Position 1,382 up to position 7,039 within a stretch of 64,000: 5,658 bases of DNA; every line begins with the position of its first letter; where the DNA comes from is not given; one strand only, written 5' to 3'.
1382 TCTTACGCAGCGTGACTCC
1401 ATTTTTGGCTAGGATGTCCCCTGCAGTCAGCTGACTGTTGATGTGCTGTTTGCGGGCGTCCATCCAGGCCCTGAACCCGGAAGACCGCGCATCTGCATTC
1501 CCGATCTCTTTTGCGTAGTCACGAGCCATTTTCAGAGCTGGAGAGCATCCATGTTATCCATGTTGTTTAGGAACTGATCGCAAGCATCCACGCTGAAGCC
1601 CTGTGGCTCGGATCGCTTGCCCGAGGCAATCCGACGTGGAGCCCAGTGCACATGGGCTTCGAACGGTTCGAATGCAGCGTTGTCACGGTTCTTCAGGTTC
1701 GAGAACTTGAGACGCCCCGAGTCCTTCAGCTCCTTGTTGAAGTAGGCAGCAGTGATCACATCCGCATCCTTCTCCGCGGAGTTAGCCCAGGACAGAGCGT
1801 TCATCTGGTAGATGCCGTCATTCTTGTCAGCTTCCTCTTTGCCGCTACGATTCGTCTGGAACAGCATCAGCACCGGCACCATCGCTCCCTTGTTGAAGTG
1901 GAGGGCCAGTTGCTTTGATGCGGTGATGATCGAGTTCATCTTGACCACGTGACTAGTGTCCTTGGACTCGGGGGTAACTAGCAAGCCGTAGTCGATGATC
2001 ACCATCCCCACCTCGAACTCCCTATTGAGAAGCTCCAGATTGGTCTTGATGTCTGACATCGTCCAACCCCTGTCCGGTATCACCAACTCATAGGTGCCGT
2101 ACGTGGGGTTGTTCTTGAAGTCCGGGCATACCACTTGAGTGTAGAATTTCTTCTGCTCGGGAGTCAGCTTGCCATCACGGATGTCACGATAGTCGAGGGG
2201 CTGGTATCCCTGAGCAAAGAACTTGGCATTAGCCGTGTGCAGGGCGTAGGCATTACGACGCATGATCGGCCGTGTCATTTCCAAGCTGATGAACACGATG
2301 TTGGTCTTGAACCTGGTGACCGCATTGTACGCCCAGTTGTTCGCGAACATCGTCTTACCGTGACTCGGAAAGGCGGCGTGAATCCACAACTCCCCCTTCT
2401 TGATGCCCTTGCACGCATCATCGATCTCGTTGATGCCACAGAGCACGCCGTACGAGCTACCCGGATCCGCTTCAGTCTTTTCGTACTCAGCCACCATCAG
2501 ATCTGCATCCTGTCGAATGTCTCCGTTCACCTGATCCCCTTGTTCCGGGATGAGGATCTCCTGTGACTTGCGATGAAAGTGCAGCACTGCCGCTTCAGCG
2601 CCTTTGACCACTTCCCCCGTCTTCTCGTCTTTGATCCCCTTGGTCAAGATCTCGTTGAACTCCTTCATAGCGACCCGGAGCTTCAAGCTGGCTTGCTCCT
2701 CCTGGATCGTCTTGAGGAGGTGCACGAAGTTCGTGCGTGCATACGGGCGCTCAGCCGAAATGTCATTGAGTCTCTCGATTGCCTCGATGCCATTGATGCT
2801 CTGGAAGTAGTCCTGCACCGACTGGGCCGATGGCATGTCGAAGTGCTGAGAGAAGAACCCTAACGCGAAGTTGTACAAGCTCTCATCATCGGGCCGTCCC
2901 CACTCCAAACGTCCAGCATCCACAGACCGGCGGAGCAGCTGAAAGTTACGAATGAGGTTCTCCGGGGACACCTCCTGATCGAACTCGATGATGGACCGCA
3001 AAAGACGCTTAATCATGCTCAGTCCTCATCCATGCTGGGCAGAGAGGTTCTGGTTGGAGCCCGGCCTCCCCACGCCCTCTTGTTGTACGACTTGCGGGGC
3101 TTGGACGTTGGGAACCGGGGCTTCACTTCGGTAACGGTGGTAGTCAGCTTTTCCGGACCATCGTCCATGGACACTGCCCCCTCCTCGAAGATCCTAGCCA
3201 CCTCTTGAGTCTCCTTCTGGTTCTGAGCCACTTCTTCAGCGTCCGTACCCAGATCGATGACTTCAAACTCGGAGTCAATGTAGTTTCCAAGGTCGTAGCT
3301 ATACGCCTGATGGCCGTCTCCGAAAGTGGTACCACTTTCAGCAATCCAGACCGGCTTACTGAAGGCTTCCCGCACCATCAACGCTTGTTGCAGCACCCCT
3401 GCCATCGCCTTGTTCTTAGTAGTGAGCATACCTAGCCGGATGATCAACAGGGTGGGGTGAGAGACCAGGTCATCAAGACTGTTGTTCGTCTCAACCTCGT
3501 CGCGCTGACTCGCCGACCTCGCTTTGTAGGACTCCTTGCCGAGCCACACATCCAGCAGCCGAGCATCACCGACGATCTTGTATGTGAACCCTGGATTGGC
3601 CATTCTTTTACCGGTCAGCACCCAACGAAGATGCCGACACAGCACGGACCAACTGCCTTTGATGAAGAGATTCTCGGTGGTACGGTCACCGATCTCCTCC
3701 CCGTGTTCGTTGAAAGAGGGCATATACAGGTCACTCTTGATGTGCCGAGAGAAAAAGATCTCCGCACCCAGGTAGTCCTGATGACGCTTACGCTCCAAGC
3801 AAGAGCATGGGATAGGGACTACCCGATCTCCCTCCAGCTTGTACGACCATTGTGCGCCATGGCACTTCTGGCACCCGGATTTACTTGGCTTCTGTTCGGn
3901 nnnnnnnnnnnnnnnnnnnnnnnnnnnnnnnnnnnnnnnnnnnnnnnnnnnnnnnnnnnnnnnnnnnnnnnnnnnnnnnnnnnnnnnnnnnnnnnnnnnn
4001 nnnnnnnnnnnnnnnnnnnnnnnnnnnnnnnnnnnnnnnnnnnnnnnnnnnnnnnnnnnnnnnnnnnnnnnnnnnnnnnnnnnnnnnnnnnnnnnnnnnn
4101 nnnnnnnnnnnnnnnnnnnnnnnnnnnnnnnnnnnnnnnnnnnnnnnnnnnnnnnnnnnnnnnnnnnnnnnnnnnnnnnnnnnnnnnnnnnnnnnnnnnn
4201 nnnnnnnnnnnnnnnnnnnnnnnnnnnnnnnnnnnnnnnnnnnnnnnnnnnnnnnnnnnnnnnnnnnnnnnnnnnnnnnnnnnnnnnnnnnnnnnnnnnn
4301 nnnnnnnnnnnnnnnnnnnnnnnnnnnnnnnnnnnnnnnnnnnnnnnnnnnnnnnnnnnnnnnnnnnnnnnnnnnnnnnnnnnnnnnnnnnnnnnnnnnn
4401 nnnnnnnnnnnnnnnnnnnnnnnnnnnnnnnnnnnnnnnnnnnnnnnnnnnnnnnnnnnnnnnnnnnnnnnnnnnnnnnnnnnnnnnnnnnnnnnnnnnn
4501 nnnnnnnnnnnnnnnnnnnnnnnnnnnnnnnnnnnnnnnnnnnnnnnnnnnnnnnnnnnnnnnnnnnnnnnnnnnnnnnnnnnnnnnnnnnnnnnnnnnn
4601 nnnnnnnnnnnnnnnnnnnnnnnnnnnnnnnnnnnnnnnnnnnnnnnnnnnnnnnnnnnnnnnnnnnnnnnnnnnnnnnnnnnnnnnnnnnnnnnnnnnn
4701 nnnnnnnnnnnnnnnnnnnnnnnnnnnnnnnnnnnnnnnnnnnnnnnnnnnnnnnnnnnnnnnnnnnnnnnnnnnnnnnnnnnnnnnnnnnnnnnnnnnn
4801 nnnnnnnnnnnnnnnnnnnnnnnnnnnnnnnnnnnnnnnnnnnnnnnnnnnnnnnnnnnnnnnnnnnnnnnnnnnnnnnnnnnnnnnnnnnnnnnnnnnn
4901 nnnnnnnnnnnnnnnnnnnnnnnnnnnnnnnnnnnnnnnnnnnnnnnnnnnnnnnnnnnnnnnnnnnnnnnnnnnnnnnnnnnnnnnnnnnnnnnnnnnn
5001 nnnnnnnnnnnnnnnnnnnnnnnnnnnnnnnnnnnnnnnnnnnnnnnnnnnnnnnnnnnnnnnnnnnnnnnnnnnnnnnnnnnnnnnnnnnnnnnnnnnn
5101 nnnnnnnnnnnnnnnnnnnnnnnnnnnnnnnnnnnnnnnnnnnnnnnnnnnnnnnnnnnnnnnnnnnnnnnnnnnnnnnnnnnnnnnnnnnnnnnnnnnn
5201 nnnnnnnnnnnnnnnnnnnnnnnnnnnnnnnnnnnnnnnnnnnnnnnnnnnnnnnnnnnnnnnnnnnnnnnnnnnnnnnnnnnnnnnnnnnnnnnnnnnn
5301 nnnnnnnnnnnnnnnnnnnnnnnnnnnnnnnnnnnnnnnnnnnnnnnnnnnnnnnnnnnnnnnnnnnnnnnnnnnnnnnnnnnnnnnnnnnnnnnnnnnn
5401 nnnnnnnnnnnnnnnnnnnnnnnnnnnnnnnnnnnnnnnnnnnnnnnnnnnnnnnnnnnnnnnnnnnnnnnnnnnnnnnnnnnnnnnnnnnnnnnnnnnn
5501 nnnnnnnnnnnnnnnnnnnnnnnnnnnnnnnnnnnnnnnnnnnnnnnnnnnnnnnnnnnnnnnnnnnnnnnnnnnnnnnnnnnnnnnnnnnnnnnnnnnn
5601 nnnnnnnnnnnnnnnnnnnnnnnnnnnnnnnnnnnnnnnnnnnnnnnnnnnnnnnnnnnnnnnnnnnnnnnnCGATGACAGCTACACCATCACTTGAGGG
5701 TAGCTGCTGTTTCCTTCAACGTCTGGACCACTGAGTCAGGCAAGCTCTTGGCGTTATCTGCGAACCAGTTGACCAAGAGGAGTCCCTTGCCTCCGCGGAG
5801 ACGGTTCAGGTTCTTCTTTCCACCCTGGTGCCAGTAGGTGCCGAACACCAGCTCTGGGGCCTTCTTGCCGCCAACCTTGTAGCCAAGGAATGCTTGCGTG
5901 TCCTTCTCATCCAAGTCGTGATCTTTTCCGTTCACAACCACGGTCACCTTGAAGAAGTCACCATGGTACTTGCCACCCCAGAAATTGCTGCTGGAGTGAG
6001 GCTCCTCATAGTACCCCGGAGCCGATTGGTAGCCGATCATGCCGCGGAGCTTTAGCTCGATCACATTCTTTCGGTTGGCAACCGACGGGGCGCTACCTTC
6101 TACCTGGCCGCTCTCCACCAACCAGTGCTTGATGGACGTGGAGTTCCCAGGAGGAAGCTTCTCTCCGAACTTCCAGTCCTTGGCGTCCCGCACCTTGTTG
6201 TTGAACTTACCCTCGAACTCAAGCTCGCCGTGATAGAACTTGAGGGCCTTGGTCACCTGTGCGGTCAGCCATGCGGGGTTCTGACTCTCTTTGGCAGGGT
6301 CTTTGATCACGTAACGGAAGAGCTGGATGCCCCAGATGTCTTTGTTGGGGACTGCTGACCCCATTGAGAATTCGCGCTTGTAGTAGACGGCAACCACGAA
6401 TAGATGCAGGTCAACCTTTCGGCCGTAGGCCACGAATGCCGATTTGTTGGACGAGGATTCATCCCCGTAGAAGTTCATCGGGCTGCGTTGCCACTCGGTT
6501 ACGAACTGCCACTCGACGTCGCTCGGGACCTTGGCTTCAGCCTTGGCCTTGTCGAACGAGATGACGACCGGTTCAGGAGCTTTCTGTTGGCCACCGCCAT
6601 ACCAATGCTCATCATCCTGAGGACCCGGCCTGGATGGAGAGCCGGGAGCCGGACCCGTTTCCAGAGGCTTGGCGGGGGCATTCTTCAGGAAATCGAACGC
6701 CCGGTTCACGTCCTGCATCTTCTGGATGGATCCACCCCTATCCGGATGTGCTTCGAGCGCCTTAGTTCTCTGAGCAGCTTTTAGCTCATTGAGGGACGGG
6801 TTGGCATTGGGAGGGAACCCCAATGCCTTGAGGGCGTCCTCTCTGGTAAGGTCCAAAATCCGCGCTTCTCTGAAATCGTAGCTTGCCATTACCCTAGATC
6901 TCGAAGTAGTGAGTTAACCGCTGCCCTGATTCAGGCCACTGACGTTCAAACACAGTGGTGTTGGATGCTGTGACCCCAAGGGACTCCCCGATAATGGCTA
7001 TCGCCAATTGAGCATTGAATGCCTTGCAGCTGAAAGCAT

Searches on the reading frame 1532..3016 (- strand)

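Call 8: search_protein_families(library=pfam, proteins=[window:1532-3016:-], max_evalue=0.001)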
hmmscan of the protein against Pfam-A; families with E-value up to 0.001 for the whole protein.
window:1532-3016:- (494 aa): 2 families
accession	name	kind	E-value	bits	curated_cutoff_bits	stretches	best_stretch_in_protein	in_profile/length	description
PF03796.21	DnaB_C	-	8.6e-25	88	27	1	190-431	1-218/255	DnaB-like helicase C terminal domain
PF06745.19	ATPase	-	6.3e-06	26.2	26.6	1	193-261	3-72/231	KaiC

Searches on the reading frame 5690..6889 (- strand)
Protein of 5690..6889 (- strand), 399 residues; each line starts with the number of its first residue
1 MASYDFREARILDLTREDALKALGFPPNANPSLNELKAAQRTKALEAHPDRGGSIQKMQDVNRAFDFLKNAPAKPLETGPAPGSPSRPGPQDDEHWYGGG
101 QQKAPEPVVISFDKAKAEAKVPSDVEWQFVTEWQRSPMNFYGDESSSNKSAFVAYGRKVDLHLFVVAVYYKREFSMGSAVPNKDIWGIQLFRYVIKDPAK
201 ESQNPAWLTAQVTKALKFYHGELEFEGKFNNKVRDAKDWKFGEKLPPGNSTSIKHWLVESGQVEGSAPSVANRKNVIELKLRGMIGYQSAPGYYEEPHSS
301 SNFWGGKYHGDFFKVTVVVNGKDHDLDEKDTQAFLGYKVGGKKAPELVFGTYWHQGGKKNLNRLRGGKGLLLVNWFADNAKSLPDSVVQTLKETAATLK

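Call 3: search_protein_families(library=pfam, proteins=[window:5690-6889:-], max_evalue=0.1)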
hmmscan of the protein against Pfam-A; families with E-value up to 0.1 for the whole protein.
window:5690-6889:- (399 aa): 1 family
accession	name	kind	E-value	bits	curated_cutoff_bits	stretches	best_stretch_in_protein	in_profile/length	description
PF00226.36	DnaJ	-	0.00046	20.7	27.8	1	21-71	4-56/63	DnaJ domain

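Call 4: search_protein_families(library=phrogs, proteins=[window:5690-6889:-], max_evalue=0.1)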
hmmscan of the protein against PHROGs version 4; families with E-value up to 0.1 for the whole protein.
window:5690-6889:- (399 aa): 4 families
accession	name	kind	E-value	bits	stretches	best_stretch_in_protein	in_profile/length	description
phrog_13942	-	unknown function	5.3e-11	43.4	1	14-71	12-67/336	-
phrog_7739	-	unknown function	0.00025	20.5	1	14-69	6-59/565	-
phrog_9210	-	unknown function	0.00036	21.2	1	21-69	153-200/204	-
phrog_15863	-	unknown function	0.0063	16.9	1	33-70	156-195/312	-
